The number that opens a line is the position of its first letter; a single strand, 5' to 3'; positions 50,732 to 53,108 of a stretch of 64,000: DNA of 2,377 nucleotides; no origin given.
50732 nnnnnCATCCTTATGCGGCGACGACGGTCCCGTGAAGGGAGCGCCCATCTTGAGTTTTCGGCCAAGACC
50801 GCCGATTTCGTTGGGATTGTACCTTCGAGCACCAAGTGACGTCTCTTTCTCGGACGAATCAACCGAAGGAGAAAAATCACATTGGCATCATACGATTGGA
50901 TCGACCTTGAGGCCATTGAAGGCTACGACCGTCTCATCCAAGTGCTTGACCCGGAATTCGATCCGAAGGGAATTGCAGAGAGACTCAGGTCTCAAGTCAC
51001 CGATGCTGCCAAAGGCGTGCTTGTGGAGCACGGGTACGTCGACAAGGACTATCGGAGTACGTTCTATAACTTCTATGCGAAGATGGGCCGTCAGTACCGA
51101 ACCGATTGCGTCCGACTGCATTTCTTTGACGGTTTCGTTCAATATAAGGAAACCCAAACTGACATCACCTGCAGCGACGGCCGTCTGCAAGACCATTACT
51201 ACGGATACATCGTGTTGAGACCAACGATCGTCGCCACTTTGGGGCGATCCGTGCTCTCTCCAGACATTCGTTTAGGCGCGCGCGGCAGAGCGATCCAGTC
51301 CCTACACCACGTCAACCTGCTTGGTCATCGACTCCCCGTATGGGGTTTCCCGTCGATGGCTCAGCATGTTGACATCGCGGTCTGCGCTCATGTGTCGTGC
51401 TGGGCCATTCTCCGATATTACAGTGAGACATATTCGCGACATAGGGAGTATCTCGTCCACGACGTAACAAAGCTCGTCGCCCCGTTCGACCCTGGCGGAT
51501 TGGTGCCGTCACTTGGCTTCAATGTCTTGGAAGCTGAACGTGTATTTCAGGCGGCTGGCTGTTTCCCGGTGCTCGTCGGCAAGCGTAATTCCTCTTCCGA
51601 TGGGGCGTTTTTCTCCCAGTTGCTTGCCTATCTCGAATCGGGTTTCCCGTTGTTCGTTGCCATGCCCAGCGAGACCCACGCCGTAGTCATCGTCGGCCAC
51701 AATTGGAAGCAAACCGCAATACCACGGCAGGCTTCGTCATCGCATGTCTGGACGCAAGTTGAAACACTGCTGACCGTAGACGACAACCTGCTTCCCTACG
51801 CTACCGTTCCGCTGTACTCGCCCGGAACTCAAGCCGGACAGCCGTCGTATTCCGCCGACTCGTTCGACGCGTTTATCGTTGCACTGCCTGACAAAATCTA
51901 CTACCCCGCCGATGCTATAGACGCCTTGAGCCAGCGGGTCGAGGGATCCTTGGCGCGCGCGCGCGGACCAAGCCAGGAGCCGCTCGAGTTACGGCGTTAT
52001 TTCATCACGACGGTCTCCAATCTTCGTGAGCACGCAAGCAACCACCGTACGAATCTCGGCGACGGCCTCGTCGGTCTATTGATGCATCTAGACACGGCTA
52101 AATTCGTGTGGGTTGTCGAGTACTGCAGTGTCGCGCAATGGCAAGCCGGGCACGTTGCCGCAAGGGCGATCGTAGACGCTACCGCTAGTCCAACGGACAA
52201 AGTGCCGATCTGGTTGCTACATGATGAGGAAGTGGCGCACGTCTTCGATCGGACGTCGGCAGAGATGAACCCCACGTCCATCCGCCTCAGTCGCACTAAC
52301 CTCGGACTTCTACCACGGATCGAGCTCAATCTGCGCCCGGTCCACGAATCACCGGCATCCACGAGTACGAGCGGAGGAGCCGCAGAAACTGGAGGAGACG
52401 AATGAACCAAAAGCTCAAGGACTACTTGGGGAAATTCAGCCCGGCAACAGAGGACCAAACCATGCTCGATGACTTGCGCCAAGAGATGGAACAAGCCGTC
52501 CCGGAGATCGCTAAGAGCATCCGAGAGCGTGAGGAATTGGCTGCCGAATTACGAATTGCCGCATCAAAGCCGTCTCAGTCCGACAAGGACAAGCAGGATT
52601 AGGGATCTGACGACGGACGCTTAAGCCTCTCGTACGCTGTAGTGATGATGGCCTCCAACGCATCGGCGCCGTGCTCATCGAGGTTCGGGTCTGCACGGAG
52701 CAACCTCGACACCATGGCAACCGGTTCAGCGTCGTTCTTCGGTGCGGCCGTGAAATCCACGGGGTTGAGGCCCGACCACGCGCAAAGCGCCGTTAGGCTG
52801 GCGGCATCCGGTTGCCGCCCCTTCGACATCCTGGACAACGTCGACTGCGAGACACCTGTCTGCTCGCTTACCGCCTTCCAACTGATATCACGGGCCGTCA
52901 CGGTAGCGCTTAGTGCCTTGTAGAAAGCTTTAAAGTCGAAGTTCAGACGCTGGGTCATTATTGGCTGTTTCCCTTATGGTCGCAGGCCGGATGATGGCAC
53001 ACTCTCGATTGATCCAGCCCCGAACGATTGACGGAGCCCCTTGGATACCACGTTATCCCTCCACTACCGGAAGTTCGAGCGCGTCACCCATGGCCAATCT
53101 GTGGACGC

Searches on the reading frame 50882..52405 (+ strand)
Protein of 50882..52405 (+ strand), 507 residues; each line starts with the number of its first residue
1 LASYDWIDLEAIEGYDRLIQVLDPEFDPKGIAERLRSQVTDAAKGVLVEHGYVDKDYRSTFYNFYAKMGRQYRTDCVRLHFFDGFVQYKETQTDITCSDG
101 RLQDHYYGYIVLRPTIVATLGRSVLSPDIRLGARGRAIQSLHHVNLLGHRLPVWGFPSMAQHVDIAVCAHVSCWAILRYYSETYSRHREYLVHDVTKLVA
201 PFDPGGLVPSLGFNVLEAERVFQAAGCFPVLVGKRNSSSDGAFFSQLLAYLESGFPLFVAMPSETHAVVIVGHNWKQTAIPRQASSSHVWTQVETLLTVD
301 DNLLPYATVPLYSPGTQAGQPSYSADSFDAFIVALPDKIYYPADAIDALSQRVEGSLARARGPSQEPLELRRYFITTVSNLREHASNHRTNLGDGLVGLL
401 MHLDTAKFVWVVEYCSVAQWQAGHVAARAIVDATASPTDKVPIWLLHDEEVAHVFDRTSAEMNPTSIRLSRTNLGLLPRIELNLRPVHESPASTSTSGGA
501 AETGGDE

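Call 3: search_protein_families(library=pfam, proteins=[window:50882-52405:+], max_evalue=0.1)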
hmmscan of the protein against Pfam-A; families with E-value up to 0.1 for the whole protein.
window:50882-52405:+ (507 aa): 0 families

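Call 4: search_protein_families(library=padloc, proteins=[window:50882-52405:+], max_evalue=0.1)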
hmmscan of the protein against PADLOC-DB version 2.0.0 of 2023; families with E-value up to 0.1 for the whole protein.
window:50882-52405:+ (507 aa): 0 families

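Call 6: search_protein_families(library=ncbifam, proteins=[window:50882-52405:+], max_evalue=0.1)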
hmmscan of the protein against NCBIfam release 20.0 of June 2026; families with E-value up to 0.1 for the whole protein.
window:50882-52405:+ (507 aa): 0 families

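Call 26: find_homologous_proteins(query=window:50882-52405:+, max_evalue=0.001)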
Query window:50882-52405:+ (507 aa): 984 proteins with E <= 0.001 among 8000 candidates; the best 120 are listed.
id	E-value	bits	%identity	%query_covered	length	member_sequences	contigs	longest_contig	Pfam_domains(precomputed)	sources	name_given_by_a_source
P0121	0.0e+0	1164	99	100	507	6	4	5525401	-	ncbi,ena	-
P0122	0.0e+0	1082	93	100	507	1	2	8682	-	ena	-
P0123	0.0e+0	1065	92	100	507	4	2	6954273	-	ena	-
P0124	0.0e+0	1063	93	96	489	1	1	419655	-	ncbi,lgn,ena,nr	ncbi:MAG: hypothetical protein OYM47_18350 [Gemmatimonadota bacterium]|nr:hypothetical protein [Gemm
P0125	0.0e+0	1060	91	100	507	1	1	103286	-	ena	-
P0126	0.0e+0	1051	90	100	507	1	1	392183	-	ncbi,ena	-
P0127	0.0e+0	1019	77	60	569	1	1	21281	-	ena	-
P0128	2.9e-298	1008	87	100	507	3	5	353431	-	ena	-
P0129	1.8e-291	986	84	100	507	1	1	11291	-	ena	-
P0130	2.3e-288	976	86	96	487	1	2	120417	-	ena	-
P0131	7.9e-285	964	84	98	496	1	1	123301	-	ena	-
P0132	3.7e-282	955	83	100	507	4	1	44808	-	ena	-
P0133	6.6e-281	951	81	100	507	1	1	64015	-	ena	-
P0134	7.8e-281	951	82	99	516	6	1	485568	-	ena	-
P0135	1.2e-278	944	82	100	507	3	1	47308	-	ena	-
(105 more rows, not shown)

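Call 42: search_solved_structures(query=A3, max_evalue=10, show_alignments=3)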
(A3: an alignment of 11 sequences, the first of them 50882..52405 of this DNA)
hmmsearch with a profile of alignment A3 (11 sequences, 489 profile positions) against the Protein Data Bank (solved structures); distinct sequences matched with E-value up to 10: 0.

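Call 43: search_protein_families(library=pfam, alignment_id=A3, max_evalue=1)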
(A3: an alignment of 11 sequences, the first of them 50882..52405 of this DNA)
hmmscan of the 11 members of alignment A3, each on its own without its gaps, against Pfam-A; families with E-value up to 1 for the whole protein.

A. member 1, window:50882-52405:+ (507 aa): 0 families

B. families by the number of members that match (of 11 scanned): 4 families
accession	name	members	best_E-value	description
PF13529.12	Peptidase_C39_2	2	0.0035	Peptidase_C39 like family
PF23075.1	zf-C2H2_ZNF462_11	1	0.021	Zinc finger protein 462, C2H2 zinc finger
PF19970.4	VMAP-M9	1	0.15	vWA-MoxR associated protein middle region (VMAP-M) 9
PF24493.1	INTS4_8HBD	1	0.22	INTS4 8 helical bundle domain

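Call 57: predict_structure(alignment_id=A4)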
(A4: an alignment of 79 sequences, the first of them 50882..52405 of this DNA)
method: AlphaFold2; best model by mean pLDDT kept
length: 507 residues; sequences in the alignment: 79
mean_pLDDT: 83.4   pTM: 0.87
mean pLDDT of the five models: 83.4, 79.3, 74.2, 73.9, 73.2
residues with pLDDT >= 90: 252; 70-90: 178; 50-70: 47; < 50: 30
segments of 3 or more residues with pLDDT < 50: 201-212, 491-507
pLDDT, mean of each block of 10 residues (from residue 1): 87 86 87 89 93 75 61 84 93 92 92 68 89 93 92 88 61 89 85 72 42 69 90 88 95 95 87 89 73 93 89 79 92 88 90 89 86 94 95 94 83 95 95 83 91 81 83 89 84 30 27
secondary structure, 60 per line:
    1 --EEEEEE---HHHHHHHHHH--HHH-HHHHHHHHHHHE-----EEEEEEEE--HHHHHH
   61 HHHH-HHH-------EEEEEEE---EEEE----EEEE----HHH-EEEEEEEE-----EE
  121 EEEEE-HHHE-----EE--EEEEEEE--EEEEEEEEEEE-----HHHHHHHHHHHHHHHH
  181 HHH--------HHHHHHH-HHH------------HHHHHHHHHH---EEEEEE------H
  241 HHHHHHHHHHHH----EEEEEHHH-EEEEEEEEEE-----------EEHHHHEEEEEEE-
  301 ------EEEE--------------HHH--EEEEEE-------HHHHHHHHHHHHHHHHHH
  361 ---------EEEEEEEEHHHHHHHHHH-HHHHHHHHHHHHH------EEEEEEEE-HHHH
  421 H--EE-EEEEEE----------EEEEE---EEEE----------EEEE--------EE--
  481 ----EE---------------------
elements in order: E3-8 H12-21 H28-38 E45-52 H55-64 E76-82 E86-89 E94-97 E106-113 E119-125 E140-146 E149-159 H165-183 H192-198 H215-224 E228-233 H240-252 E257-261 E266-275 H289-292 E293-299 E307-310 E330-335 H343-360 E370-377 H378-387 H389-401 E408-415 H417-421 E427-432 E443-447 E451-454 E465-468

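Call 59: fold_search(model_id=the predicted structure, library=pdb)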
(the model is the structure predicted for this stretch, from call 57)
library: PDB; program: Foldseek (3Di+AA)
matches with E <= 10: 152; with E <= 0.001: 0
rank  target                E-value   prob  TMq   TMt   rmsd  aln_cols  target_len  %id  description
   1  6tho_A                2.7e-03  1.00  0.23  0.48   7.6       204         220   13  Acylintermediate of glutathione and the mature primitive phytochelatin synthase Alr0975 from Nostoc PCC 7120 at atomic (released 2020-12-02)
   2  1x9y_A                4.6e-03  0.80  0.21  0.29  16.8       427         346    9  The prostaphopain B structure (released 2004-11-23)
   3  7oiy_A                6.4e-03  0.99  0.23  0.42   8.7       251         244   11  Crystal structure of the ZUFSP family member Mug105 (released 2022-02-02)
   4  6tho_B                8.4e-03  1.00  0.23  0.49   7.1       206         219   12  Acylintermediate of glutathione and the mature primitive phytochelatin synthase Alr0975 from Nostoc PCC 7120 at atomic (released 2020-12-02)
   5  5xe9_A                9.3e-03  1.00  0.21  0.66   4.9       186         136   13  Crystal Structure of the Complex of the Peptidase Domain of Streptococcus mutans ComA with a Small Molecule Inhibitor. (released 2017-06-28)
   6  9azl_A                9.8e-03  0.99  0.21  0.16  19.5       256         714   12  Cryo-EM structure of the ABC transporter PCAT1 bound with MgADP class1 (released 2024-10-30)
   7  6th5_A                1.3e-02  0.99  0.23  0.49   7.7       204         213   12  Crystal structure of mature wildtype primitive Phytochelatin synthase from Nostoc spec. - Alr0975 (released 2020-11-25)
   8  1pxv_A                1.4e-02  1.00  0.23  0.56   5.3       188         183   13  The staphostatin-staphopain complex: a forward binding inhibitor in complex with its target cysteine protease (released 2003-10-21)
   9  2btw_A                1.5e-02  0.99  0.22  0.48   7.8       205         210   13  Crystal structure of Alr0975 (released 2005-12-14)
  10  2bu3_B                1.6e-02  1.00  0.24  0.53   6.7       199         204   14  Acyl-enzyme intermediate between Alr0975 and glutathione at pH 3.4 (released 2005-12-14)
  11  6th5_B                2.1e-02  0.98  0.22  0.46   7.8       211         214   12  Crystal structure of mature wildtype primitive Phytochelatin synthase from Nostoc spec. - Alr0975 (released 2020-11-25)
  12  2btw_B                2.6e-02  0.98  0.22  0.49   7.8       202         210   13  Crystal structure of Alr0975 (released 2005-12-14)
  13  2bu3_A                3.3e-02  0.99  0.23  0.52   7.0       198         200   12  Acyl-enzyme intermediate between Alr0975 and glutathione at pH 3.4 (released 2005-12-14)
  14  8oig_A                3.5e-02  0.98  0.21  0.55   6.0       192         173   11  Crystal Structure of Staphopain C from Staphylococcus aureus (released 2023-06-21)
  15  1y4h_A                4.3e-02  0.99  0.22  0.57   6.1       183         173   14  Wild type staphopain-staphostatin complex (released 2005-01-18)
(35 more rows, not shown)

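Call 63: fold_search(model_id=the predicted structure, library=viral)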
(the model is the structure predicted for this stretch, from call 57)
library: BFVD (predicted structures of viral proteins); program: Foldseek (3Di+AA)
matches with E <= 10: 285; with E <= 0.001: 1
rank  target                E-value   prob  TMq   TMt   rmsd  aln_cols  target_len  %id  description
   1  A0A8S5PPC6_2          5.9e-04  0.94  0.20  0.08  20.2       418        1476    9  Morphogenesis protein 1 wall, phi29, hydrolase, infection [Myoviridae sp. ctwwN25]
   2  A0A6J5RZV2            2.7e-02  0.96  0.19  0.33   8.1       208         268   11  Uncharacterized protein [uncultured Caudovirales phage]
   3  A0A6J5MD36            8.1e-02  0.91  0.20  0.49   7.3       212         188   12  Uncharacterized protein [uncultured Caudovirales phage]
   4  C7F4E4                9.1e-02  0.69  0.18  0.21  10.1       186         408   10  (no name in the UniProt tables at hand)
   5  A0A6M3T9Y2            1.5e-01  0.89  0.18  0.61   7.2       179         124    7  Uncharacterized protein [Sphingomonas phage Kharn]
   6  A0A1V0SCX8            1.7e-01  0.77  0.23  0.41   6.8       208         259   10  Uncharacterized protein [Indivirus ILV1]
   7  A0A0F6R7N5            2.9e-01  0.47  0.15  0.43   6.9       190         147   14  Uncharacterized protein [Sinorhizobium phage phiM9]
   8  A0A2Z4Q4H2            3.0e-01  0.02  0.10  0.07  32.1       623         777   10  Minor tail protein [Microbacterium phage Floof]
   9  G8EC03                3.4e-01  0.10  0.10  0.11  14.4       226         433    8  (no name in the UniProt tables at hand)
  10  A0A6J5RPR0            4.0e-01  0.03  0.08  0.10  23.5       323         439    8  Uncharacterized protein [uncultured Caudovirales phage]
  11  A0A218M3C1            4.4e-01  0.44  0.13  0.39   6.2       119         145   12  Uncharacterized protein [Acidovorax phage ACP17]
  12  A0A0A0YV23            4.4e-01  0.06  0.08  0.10  17.6       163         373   14  Ac18 [Lymantria dispar multicapsid nuclear polyhedrosis virus]
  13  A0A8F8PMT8            4.4e-01  0.02  0.08  0.06  22.9       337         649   10  Uncharacterized protein [Clandestinovirus]
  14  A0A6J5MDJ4            4.7e-01  0.30  0.18  0.31  11.3       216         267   13  Uncharacterized protein [uncultured Caudovirales phage]
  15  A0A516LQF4            5.2e-01  0.05  0.10  0.13  18.7       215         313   10  (no name in the UniProt tables at hand)
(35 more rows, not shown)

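Call 71: search_protein_families(library=phrogs, proteins=[window:50882-52405:+], max_evalue=0.01)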
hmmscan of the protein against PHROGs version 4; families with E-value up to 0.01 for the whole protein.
window:50882-52405:+ (507 aa): 0 families

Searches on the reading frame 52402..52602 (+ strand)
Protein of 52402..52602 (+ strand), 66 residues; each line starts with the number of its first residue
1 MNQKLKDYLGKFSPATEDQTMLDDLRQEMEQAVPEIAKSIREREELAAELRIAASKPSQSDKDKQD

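Call 3: search_protein_families(library=pfam, proteins=[window:52402-52602:+], max_evalue=0.1)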
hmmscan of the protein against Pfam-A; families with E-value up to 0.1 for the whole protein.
window:52402-52602:+ (66 aa): 0 families

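Call 4: search_protein_families(library=padloc, proteins=[window:52402-52602:+], max_evalue=0.1)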
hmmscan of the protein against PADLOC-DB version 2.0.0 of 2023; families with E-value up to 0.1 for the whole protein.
window:52402-52602:+ (66 aa): 0 families

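Call 6: search_protein_families(library=ncbifam, proteins=[window:52402-52602:+], max_evalue=0.1)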
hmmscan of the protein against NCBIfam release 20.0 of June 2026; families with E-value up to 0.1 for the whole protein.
window:52402-52602:+ (66 aa): 0 families

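Call 71: search_protein_families(library=phrogs, proteins=[window:52402-52602:+], max_evalue=0.01)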
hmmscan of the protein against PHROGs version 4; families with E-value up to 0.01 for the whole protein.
window:52402-52602:+ (66 aa): 0 families

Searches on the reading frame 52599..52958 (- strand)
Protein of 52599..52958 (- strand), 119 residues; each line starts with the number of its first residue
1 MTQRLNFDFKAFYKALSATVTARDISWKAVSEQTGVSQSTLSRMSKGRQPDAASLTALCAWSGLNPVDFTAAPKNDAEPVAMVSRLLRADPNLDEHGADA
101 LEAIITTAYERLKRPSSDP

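Call 3: search_protein_families(library=pfam, proteins=[window:52599-52958:-], max_evalue=0.1)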
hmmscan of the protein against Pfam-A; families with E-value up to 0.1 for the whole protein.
window:52599-52958:- (119 aa): 10 families
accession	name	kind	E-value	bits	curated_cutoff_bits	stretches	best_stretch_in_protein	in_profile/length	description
PF13443.12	HTH_26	-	1.6e-05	25.5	22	1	22-68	8-56/63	Cro/C1-type HTH DNA-binding domain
PF01381.28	HTH_3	-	5.3e-05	23.6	23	1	22-59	7-45/55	Helix-turn-helix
PF13560.12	HTH_31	-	0.00021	21.9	27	1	22-65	12-57/64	Helix-turn-helix domain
PF13744.12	HTH_37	-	0.0072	16.6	27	1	13-59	20-65/80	Helix-turn-helix domain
PF04814.19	HNF-1_N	-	0.031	15.1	29.7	1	20-48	130-159/175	Hepatocyte nuclear factor 1 (HNF-1), N terminus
PF09339.16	HTH_IclR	-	0.065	13.5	22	0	23-44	17-38/52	IclR helix-turn-helix domain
PF13542.12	HTH_Tnp_ISL3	-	0.075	12.9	27.4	0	23-44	27-46/51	Helix-turn-helix domain of transposase family ISL3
PF04967.18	HTH_10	-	0.081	13.2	23.1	0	22-42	21-41/53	HTH DNA binding domain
PF01418.23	HTH_6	-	0.094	13.2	28.3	0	20-46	30-56/77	Helix-turn-helix domain, rpiR family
PF13384.12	HTH_23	-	0.098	13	24.6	0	22-44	15-37/50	Homeodomain-like domain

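Call 4: search_protein_families(library=padloc, proteins=[window:52599-52958:-], max_evalue=0.1)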
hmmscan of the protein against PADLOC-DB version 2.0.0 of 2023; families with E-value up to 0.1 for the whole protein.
window:52599-52958:- (119 aa): 7 families
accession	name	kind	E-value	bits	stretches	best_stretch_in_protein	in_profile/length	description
PDLC03946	RmrA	-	0.00069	16.4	1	16-80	7-71/357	-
PDLC03951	RmrA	-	0.0024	14.9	1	16-71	13-69/400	-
PDLC03948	RmrA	-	0.006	13.5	1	16-73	13-70/397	-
PDLC02259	AbiEi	-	0.01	13.3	1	47-82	37-72/191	AbiEi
PDLC03954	RmrA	-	0.01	12.8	1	16-105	15-105/380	-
PDLC02926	HTH_VI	-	0.032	12.5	1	14-57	4-48/92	-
PDLC03956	RmrA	-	0.044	10.8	1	17-79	14-78/399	-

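Call 6: search_protein_families(library=ncbifam, proteins=[window:52599-52958:-], max_evalue=0.1)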
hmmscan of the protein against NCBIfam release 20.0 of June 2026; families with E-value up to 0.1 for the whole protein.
window:52599-52958:- (119 aa): 1 family
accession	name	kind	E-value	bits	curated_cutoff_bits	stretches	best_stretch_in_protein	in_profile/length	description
NF000090.1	trans_reg_VanU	equivalog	0.027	14.7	150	1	13-61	5-53/75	glycopeptide resistance transcriptional regulator VanU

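Call 71: search_protein_families(library=phrogs, proteins=[window:52599-52958:-], max_evalue=0.01)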
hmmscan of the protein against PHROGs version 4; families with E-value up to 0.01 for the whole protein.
window:52599-52958:- (119 aa): 13 families
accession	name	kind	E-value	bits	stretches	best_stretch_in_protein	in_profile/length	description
phrog_9103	-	transcription regulation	1e-06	29.7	1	26-70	24-68/78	transcriptional repressor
phrog_6223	-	transcription regulation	1e-05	26.5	1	9-53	7-46/73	transcriptional repressor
phrog_638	-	transcription regulation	2.2e-05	25.3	1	26-66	19-60/145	transcriptional regulator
phrog_4583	-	transcription regulation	0.0005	21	1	15-76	14-76/81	transcriptional repressor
phrog_101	-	transcription regulation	0.0012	19.5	0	10-102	21-125/203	CII-like transcriptional activator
phrog_4441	-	DNA, RNA and nucleotide metabolism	0.0018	19.6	1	26-74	20-69/98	HTH DNA binding protein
phrog_19579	-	transcription regulation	0.002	18.7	1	27-69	19-62/251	transcriptional regulator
phrog_2967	-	transcription regulation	0.0021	18.7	1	7-77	6-77/225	transcriptional regulator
phrog_2328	-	transcription regulation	0.0062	17.3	1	20-71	24-76/128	transcriptional repressor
phrog_18104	-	transcription regulation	0.0066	17.3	0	28-48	17-37/57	transcriptional regulator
phrog_2439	-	transcription regulation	0.0078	16.1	1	15-64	11-61/367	transcriptional regulator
phrog_8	-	transcription regulation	0.0082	16.6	1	24-69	170-215/346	transcriptional regulator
phrog_6831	-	transcription regulation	0.0096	16.9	0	28-50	22-44/68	transcriptional regulator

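Call 83: search_solved_structures(query=A6, max_evalue=1, show_alignments=2)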
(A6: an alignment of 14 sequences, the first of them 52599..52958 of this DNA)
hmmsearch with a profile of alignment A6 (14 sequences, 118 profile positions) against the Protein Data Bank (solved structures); distinct sequences matched with E-value up to 1: 9.
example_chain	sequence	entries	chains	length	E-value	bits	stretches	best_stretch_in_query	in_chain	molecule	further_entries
8qe9_2A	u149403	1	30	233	0.076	16.5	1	17-73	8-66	Helix-turn-helix XRE family protein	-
8q86_A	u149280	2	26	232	0.079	16.5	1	17-73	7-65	Helix-turn-helix XRE family protein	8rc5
2qk2_A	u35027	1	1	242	0.084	16.4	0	46-106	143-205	LP04448p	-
6jq1_A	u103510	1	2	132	0.13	15.8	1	12-69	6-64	Transcriptional regulator, XRE family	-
5ufh_A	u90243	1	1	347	0.22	15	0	21-47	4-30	LacI-type transcriptional regulator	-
3b7h_A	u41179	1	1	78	0.47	14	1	16-73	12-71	Prophage Lp1 protein 11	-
6af3_B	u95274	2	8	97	0.51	13.9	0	17-53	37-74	HigA antitoxin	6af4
3kjx_A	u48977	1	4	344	0.57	13.7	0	21-62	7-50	Transcriptional regulator, LacI family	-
8dtq_A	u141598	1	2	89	0.8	13.3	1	26-80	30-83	Helix-turn-helix domain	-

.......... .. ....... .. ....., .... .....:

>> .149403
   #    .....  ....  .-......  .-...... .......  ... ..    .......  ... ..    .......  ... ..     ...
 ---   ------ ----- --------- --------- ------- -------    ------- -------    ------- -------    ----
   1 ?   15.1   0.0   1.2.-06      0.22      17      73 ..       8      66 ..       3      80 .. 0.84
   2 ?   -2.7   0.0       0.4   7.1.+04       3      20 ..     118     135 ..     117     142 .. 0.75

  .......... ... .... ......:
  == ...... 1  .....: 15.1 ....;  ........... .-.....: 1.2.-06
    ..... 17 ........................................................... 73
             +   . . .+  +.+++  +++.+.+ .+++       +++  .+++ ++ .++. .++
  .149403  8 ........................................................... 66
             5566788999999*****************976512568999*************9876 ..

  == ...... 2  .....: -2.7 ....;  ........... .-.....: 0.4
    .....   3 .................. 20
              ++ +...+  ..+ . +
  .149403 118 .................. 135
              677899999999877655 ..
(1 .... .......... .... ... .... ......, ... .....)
